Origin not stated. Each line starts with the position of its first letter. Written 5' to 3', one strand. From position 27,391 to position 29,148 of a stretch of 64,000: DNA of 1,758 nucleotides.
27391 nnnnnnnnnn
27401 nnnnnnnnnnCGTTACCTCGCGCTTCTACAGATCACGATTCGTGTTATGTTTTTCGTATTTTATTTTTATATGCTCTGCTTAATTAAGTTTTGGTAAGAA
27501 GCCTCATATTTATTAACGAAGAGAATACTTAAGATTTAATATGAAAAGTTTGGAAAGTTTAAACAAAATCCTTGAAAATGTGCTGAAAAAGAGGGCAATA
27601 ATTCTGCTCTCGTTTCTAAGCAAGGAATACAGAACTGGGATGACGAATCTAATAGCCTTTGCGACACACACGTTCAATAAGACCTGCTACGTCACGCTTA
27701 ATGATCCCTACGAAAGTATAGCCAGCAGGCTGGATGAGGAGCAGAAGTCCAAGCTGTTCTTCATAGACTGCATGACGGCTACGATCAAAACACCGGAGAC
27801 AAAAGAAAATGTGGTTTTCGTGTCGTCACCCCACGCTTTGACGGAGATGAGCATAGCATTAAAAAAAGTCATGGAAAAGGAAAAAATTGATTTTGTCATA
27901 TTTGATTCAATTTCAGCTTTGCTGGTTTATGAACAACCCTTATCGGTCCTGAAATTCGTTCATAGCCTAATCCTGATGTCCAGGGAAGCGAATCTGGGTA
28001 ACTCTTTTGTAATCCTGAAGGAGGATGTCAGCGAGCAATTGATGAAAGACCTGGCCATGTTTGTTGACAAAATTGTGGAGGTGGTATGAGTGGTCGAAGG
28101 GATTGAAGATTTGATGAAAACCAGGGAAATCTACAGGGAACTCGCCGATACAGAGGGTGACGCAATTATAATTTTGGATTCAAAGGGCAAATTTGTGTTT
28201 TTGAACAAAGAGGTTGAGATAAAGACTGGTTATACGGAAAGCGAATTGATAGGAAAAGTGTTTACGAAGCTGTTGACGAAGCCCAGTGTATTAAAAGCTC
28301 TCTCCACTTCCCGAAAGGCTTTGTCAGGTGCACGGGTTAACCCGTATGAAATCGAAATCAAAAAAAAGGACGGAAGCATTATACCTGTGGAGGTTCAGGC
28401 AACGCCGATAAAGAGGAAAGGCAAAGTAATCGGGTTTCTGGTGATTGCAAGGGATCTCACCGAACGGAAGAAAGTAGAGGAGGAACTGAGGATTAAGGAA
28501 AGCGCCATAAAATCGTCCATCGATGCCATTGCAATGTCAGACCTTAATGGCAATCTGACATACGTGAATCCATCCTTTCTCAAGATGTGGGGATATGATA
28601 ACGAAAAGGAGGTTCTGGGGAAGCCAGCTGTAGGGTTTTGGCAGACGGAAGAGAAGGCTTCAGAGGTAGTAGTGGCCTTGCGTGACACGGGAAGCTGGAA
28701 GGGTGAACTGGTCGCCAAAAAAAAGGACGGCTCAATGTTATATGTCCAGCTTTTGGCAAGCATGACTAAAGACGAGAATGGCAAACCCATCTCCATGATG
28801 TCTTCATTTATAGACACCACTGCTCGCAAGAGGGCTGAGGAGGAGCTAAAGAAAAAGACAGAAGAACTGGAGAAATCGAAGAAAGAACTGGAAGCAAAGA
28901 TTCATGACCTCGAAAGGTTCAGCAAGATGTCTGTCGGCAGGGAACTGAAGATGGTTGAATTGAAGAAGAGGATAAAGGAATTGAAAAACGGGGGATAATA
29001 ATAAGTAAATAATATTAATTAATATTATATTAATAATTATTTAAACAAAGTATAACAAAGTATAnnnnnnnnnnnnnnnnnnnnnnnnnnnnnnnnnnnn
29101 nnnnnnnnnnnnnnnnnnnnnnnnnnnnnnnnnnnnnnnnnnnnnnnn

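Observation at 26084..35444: Signalling island built around KaiC-like ATPases and Walker-less KaiC-fold (MEDS-like) small proteins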

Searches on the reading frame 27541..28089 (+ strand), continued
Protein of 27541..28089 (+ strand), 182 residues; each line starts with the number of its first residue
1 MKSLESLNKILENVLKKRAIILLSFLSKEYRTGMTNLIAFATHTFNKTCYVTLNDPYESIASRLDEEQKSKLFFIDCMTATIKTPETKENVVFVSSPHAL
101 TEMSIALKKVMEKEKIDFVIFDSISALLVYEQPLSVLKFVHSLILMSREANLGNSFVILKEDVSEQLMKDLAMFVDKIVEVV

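Call 33: search_protein_families(library=pfam, alignment_id=A2, max_evalue=1)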
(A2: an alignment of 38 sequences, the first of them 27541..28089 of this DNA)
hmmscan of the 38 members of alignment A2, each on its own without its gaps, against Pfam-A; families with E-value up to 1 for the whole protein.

A. member 1, window:27541-28089:+ (182 aa): 7 families
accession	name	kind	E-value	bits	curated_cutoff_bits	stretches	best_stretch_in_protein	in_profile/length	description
PF24336.1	DUF7504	-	1e-06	29.8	27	1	50-181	34-179/179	Family of unknown function (DUF7504)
PF06745.19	ATPase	-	0.00029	20.7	26.6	1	67-155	78-159/231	KaiC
PF05763.18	DUF835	-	0.0025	18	33.1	1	94-143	55-104/136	Protein of unknown function (DUF835)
PF10483.15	Elong_Iki1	-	0.018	15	22.5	1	67-144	39-118/292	Elongator subunit Iki1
PF11849.14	DUF3369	-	0.063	14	27.2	1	36-110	73-150/168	Domain of unknown function (DUF3369)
PF16661.11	Lactamase_B_6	-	0.11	12.3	27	0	5-53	23-71/193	Metallo-beta-lactamase superfamily domain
PF12827.12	Peroxin-22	-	0.12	12.6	26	1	87-180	34-110/110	Peroxisomal biogenesis protein family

B. families by the number of members that match (of 38 scanned): 30 families (the first 25 are shown)
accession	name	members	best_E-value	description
PF24336.1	DUF7504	37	1.1e-11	Family of unknown function (DUF7504)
PF06745.19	ATPase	37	5.9e-08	KaiC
PF05763.18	DUF835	35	2.7e-06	Protein of unknown function (DUF835)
PF23365.1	DUF7090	21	3.9e-05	Family of unknown function (DUF7090)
PF10483.15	Elong_Iki1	18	0.00055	Elongator subunit Iki1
PF12827.12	Peroxin-22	3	0.059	Peroxisomal biogenesis protein family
PF24061.1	LBD_receptor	2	0.0047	Putative ionotropic receptor, ligand binding domain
PF11849.14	DUF3369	2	0.026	Domain of unknown function (DUF3369)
PF13481.12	AAA_25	2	0.029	AAA domain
PF06897.17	DUF1269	1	0.0054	Protein of unknown function (DUF1269)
PF01210.29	NAD_Gly3P_dh_N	1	0.036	NAD-dependent glycerol-3-phosphate dehydrogenase N-terminus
PF14417.12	MEDS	1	0.043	MEDS: MEthanogen/methylotroph, DcmR Sensory domain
PF14547.11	Hydrophob_seed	1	0.043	Hydrophobic seed protein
PF21566.2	NagA_C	1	0.044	Beta-N-acetylglucosaminidase, C-terminal domain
PF08902.16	DUF1848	1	0.047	Domain of unknown function (DUF1848)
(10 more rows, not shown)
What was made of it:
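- On DUF7504 (PF24336): 37 of 38 family members match at E up to 1 (call 33).
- DUF7504 37/38, KaiC 37/38 (weak), DUF835 35/38 (call 33). The Elongator Iki1 profile hits 18 of 38 members (call 33).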

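Call 34: search_protein_families(library=pfam, proteins=[P0044, P0078, P0080, P0107, P0108, P0091, P0132, P0138, P0177, P0112], max_evalue=0.001)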
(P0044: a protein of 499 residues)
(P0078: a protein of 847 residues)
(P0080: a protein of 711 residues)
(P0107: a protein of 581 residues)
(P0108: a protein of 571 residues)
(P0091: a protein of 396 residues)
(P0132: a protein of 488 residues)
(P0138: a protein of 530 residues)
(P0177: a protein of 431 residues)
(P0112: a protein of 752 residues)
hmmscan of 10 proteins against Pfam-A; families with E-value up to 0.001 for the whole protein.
P0044 (499 aa): 6 families
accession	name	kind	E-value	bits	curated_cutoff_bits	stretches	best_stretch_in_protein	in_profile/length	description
PF01442.23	Apolipoprotein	-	2.3e-09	37.7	90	1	263-446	15-188/190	Apolipoprotein A1/A4/E domain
PF04513.17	Baculo_PEP_C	-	2.5e-08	34.5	38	0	284-339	46-103/140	Baculovirus polyhedron envelope protein, PEP, C terminus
PF24336.1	DUF7504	-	5.9e-05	24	27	1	85-158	62-148/179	Family of unknown function (DUF7504)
PF06745.19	ATPase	-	7.9e-05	22.6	26.6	1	53-188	48-185/231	KaiC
PF07889.17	DUF1664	-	0.00014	22.3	34.6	0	374-440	43-111/124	Protein of unknown function (DUF1664)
PF08702.15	Fib_alpha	-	0.00037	21.1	29.9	0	387-484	28-123/143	Fibrinogen alpha/beta chain family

P0078 (847 aa): 2 families
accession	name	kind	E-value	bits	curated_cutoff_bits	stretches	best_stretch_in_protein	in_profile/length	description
PF24336.1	DUF7504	-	4.9e-06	27.6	27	1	442-502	82-151/179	Family of unknown function (DUF7504)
PF06745.19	ATPase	-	5.3e-06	26.4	26.6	1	389-507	45-161/231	KaiC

P0080 (711 aa): 2 families
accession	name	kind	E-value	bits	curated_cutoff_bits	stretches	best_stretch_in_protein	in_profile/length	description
PF06745.19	ATPase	-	5.7e-08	32.8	26.6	1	289-414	41-164/231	KaiC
PF24336.1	DUF7504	-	2.9e-07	31.6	27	1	345-432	81-176/179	Family of unknown function (DUF7504)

P0107 (581 aa): 1 family
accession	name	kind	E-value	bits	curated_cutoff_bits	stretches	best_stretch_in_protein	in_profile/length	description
PF24336.1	DUF7504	-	1e-08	36.3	27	1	441-542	69-178/179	Family of unknown function (DUF7504)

P0108 (571 aa): 2 families
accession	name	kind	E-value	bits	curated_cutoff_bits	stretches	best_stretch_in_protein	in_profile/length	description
PF24336.1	DUF7504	-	6.4e-09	37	27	1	244-338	72-175/179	Family of unknown function (DUF7504)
PF06745.19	ATPase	-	0.00027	20.8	26.6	1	206-325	51-169/231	KaiC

P0091 (396 aa): 3 families
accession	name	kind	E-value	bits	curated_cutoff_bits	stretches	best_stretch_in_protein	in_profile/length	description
PF24336.1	DUF7504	-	6.8e-09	36.9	27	1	221-393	21-177/179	Family of unknown function (DUF7504)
PF06745.19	ATPase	-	9.6e-05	22.3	26.6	1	257-372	49-162/231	KaiC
PF04509.17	CheC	-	0.00042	20.7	22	0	114-135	4-25/38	CheC-like family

P0132 (488 aa): 2 families
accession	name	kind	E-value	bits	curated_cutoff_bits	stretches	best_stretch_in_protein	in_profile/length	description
PF06745.19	ATPase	-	6.3e-07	29.4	26.6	1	123-244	44-163/231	KaiC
PF24336.1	DUF7504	-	0.00036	21.5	27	1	162-236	67-150/179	Family of unknown function (DUF7504)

P0138 (530 aa): 2 families
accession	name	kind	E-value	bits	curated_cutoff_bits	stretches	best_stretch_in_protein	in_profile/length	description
PF24336.1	DUF7504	-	1.5e-07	32.5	27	1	49-163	51-175/179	Family of unknown function (DUF7504)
PF06745.19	ATPase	-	9.5e-05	22.3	26.6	1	36-144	63-162/231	KaiC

P0177 (431 aa): 3 families
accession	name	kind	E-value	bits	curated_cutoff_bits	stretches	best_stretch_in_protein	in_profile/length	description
PF24336.1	DUF7504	-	9.4e-08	33.2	27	1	63-150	81-176/179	Family of unknown function (DUF7504)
PF06745.19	ATPase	-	1.5e-05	24.9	26.6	1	13-134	47-166/231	KaiC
PF12845.12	TBD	-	0.00058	20.1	27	0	222-260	5-44/56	TBD domain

P0112 (752 aa): 2 families
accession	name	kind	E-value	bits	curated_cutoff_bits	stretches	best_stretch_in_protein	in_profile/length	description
PF24336.1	DUF7504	-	2.4e-07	31.9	27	1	329-417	83-179/179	Family of unknown function (DUF7504)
PF06745.19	ATPase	-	7.5e-07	29.2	26.6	1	279-398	49-166/231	KaiC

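Call 65: search_protein_families(library=pfam, proteins=[P0133, P0136, P0143, P0152, P0160, P0166, P0186, P0094, P0125, P0157], max_evalue=0.01)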
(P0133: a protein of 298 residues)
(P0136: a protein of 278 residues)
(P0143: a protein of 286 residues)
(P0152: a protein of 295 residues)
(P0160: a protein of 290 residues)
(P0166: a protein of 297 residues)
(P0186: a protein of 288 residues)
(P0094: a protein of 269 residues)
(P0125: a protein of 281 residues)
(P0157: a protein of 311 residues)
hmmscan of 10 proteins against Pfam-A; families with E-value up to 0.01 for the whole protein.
P0133 (298 aa): 1 family
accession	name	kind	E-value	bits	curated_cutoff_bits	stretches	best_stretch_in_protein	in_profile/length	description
PF24336.1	DUF7504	-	4e-06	27.8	27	1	34-161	28-167/179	Family of unknown function (DUF7504)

P0136 (278 aa): 2 families
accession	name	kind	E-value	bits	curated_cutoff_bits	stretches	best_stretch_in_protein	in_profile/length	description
PF24336.1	DUF7504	-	6.6e-05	23.9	27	1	76-161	73-167/179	Family of unknown function (DUF7504)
PF06745.19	ATPase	-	0.00043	20.2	26.6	1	45-150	65-162/231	KaiC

P0143 (286 aa): 2 families
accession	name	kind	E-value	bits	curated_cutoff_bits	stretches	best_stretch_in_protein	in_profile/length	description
PF24336.1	DUF7504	-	1.5e-05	26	27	1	67-165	59-168/179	Family of unknown function (DUF7504)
PF06745.19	ATPase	-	0.00031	20.6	26.6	1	39-154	49-163/231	KaiC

P0152 (295 aa): 2 families
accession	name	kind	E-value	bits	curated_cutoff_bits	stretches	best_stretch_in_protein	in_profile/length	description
PF06745.19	ATPase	-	0.00031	20.6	26.6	1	36-185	48-198/231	KaiC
PF24336.1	DUF7504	-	0.0016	19.4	27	1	65-175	59-178/179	Family of unknown function (DUF7504)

P0160 (290 aa): 0 families

P0166 (297 aa): 2 families
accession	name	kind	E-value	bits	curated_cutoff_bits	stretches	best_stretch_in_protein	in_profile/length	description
PF24336.1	DUF7504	-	0.00023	22.1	27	1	39-171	32-176/179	Family of unknown function (DUF7504)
PF06745.19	ATPase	-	0.0041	17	26.6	1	36-151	48-162/231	KaiC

P0186 (288 aa): 2 families
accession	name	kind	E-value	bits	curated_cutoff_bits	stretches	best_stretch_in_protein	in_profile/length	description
PF24336.1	DUF7504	-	1.1e-06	29.7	27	1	40-176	31-178/179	Family of unknown function (DUF7504)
PF06745.19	ATPase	-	1e-05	25.5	26.6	1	38-183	48-193/231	KaiC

P0094 (269 aa): 2 families
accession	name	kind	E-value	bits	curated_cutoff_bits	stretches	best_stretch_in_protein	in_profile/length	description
PF06745.19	ATPase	-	2.5e-09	37.3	26.6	1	124-245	42-163/231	KaiC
PF24336.1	DUF7504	-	1.8e-06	29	27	1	179-265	83-177/179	Family of unknown function (DUF7504)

P0125 (281 aa): 4 families
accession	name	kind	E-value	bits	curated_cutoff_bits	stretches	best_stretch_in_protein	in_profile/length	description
PF24336.1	DUF7504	-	2.3e-08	35.2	27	1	161-259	71-177/179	Family of unknown function (DUF7504)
PF06745.19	ATPase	-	5.7e-08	32.9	26.6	1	113-247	39-170/231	KaiC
PF05763.18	DUF835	-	8.4e-05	22.8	33.1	1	147-222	38-103/136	Protein of unknown function (DUF835)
PF20870.2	FAM186A-B_N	-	0.00082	19.3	27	1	20-112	10-104/243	FAM186A/B, N-terminal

P0157 (311 aa): 1 family
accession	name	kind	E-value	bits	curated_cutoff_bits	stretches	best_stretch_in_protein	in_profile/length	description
PF06745.19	ATPase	-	1.5e-05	24.9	26.6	1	55-171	48-162/231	KaiC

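Call 75: search_protein_families(library=padloc, proteins=[window:27541-28089:+], max_evalue=0.01)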
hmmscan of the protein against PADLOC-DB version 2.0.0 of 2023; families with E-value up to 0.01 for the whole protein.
window:27541-28089:+ (182 aa): 0 families

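Call 81: search_solved_structures(query=A2, max_evalue=1, show_alignments=3)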
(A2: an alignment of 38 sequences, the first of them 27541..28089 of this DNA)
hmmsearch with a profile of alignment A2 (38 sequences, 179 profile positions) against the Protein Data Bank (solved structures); distinct sequences matched with E-value up to 1: 10.
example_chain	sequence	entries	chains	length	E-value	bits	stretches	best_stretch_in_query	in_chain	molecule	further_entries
4yds_A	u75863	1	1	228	0.0027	20.4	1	104-176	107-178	Flagella-related protein H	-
8zn5_B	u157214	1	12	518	0.0039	19.9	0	99-153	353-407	KaiC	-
4wia_A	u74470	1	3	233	0.32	13.6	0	105-128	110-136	Putative flagella-related protein H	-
1gg3_A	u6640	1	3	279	0.55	12.9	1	85-157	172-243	ERYTHROID MEMBRANE PROTEIN 4.1R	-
3qij_A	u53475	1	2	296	0.61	12.7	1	85-157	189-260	Protein 4.1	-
2he7_A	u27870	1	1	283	0.81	12.3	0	82-154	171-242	Band 4.1-like protein 3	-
3bin_A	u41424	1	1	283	0.81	12.3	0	82-154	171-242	Band 4.1-like protein 3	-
5rym_A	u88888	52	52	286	0.81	12.3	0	82-154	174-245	Isoform 2 of Band 4.1-like protein 3 | Band 4.1-like protein 3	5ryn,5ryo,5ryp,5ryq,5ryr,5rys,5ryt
5v5k_A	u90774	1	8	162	0.92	12.1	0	126-162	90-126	Ferritin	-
1s3q_A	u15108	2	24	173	0.96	12.1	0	126-163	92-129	ferritin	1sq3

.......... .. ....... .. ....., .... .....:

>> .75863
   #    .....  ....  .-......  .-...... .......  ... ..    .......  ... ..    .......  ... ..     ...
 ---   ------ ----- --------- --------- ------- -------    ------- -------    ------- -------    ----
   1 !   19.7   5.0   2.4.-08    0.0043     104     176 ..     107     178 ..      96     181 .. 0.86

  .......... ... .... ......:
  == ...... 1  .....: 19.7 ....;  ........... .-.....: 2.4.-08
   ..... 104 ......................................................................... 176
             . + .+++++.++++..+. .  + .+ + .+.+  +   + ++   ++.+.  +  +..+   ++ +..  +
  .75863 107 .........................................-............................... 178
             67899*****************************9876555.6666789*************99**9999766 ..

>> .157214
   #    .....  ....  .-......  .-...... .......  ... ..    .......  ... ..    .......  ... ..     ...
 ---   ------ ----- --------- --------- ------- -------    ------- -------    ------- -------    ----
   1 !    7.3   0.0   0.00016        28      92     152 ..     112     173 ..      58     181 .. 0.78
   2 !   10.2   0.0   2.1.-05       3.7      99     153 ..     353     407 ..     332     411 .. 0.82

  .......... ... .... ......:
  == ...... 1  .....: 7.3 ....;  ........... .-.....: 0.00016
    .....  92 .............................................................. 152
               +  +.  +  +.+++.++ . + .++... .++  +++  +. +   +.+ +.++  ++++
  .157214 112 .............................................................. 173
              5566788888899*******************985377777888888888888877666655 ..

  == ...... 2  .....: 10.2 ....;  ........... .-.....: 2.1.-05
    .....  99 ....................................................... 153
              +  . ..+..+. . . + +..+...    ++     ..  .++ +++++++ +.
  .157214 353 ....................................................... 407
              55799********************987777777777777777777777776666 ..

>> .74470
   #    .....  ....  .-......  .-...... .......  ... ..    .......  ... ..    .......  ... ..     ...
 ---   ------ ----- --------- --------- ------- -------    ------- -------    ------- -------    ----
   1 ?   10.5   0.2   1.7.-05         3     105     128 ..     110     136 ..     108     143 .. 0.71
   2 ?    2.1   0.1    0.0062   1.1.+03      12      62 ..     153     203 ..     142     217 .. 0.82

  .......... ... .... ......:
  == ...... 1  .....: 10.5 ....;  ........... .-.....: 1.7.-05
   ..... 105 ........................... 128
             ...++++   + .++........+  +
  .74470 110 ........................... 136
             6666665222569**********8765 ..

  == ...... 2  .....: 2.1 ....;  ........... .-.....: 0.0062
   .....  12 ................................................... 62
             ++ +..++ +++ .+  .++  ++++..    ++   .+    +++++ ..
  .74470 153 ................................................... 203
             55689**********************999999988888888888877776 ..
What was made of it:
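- Closest known: Single-domain archaeal KaiC-like ATPases: PH0284. Same: The best sequence hit in the PDB is FlaH, E 0.0027 (call 81).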

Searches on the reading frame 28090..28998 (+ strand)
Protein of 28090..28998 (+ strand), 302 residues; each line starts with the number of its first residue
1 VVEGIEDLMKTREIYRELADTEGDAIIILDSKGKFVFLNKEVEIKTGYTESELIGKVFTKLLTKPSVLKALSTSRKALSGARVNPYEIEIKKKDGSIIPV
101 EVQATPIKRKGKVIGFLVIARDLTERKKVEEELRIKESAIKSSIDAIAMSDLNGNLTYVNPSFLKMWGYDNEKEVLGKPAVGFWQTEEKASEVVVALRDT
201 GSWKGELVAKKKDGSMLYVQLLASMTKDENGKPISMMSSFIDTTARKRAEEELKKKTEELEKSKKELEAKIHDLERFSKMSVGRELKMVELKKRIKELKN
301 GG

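Call 3: search_protein_families(library=pfam, proteins=[window:28090-28998:+], max_evalue=0.1)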
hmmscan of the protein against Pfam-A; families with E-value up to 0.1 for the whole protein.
window:28090-28998:+ (302 aa): 13 families
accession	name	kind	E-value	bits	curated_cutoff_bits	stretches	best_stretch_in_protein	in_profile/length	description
PF13426.13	PAS_9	-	5.8e-31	107.3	27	2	24-125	2-103/103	PAS domain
PF00989.32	PAS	-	2e-28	99.1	22.6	2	15-122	3-112/113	PAS fold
PF08448.16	PAS_4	-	4.5e-21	75.6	23.1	2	24-127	6-109/110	PAS fold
PF08447.18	PAS_3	-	5.4e-16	59.1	25.6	2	36-119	2-88/89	PAS fold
PF13188.13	PAS_8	-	1e-10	41.5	21.8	1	137-177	4-44/65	PAS domain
PF12860.13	PAS_7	-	6.2e-06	26.8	27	1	25-131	7-115/115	PAS fold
PF12282.15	GAF_PdtaS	-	0.00024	21.4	23.7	1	88-130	102-135/145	Histidine kinase PdtaS, GAF domain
PF13125.11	DUF3958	-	0.001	19.7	26.3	1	188-276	15-102/107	Protein of unknown function (DUF3958)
PF24820.1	Diguanyl_cycl_sensor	-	0.0045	17.4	28.1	1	24-108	7-97/109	Diguanylate cyclase-like sensor domain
PF14598.12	PAS_11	-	0.013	15.9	25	1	27-75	6-54/109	PAS domain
PF25764.1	KIF21A_4th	-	0.02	15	33.1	1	243-300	92-149/183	KIF21A-like domain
PF09177.16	STX6_10_61_N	-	0.026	15.5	29.4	1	243-279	29-65/99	Syntaxin 6/10/61, N-terminal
PF05228.19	CHASE4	-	0.051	14.1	26.2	0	23-126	48-124/140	CHASE4 domain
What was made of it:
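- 28090..28998 (+): Kinase-less cytoplasmic sensor: PAS-PAS plus the C-terminal 45-aa LERF.............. helix motif. PAS_9 at 107 bits in 2 stretches (call 3).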

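Call 6: search_protein_families(library=ncbifam, proteins=[window:28090-28998:+], max_evalue=0.1)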
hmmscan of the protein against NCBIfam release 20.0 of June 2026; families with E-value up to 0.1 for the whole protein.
window:28090-28998:+ (302 aa): 28 families (the best 25 are shown)
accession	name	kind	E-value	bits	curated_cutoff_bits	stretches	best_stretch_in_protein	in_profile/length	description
TIGR00229.1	sensory_box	domain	1.2e-47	161.1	22.9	2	12-133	4-126/126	PAS domain S-box protein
NF008468.0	PRK11360.1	equivalog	1e-23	83.6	646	2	6-136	261-390/616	two-component system sensor histidine kinase AtoS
NF047874.1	MASE3_PAS_HK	subfamily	2.3e-22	79.6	560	2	6-132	258-384/655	MASE3 domain-containing sensor histidine kinase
NF052573.1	HisKinEspAMyxo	equivalog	1.1e-21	76.6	1400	2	122-253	242-375/755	serine histidine kinase EspA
TIGR02938.1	nifL_nitrog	equivalog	8.1e-17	60.9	242.45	2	13-149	4-141/494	nitrogen fixation negative regulator NifL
NF052652.1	YtvA_fam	equivalog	5.6e-16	58.8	250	2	24-142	11-133/243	YtvA family blue-light photoreceptor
NF045675.1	PhdiestaseDibA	equivalog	6e-16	57.9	980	2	119-255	63-201/623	phosphodiesterase DibA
NF052574.1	HisKinEspCMyxo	equivalog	1e-15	57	1200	2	125-250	275-405/785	serine histidine kinase EspC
NF052306.1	BluLightHisKinLov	equivalog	1.2e-15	57.2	450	2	159-256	50-148/334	blue-light-activated histidine kinase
NF045595.1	HK_scytonemin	equivalog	2.2e-15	56.1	865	2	83-261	230-409/637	scytonemin biosynthesis sensor histidine kinase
NF053781.1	cdiGMPphdstlr2612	equivalog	7.5e-14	50.3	1600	3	74-188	82-206/1268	Tlr1612 family c-di-GMP phosphodiesterase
NF041777.1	sens_FixL_Rhizob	equivalog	1.4e-13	50.3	850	2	5-127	114-240/485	sensor protein FixL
NF010076.0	PRK13557.1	subfamily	2.7e-13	49.2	631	2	156-256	55-157/540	histidine kinase famiy protein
NF010077.0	PRK13559.1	subfamily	5.7e-13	48.5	361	2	156-298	68-215/364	hypothetical protein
NF008302.0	PRK11091.1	equivalog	1.1e-12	46.9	838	1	8-134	150-277/779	aerobic respiration two-component sensor histidine kinase ArcB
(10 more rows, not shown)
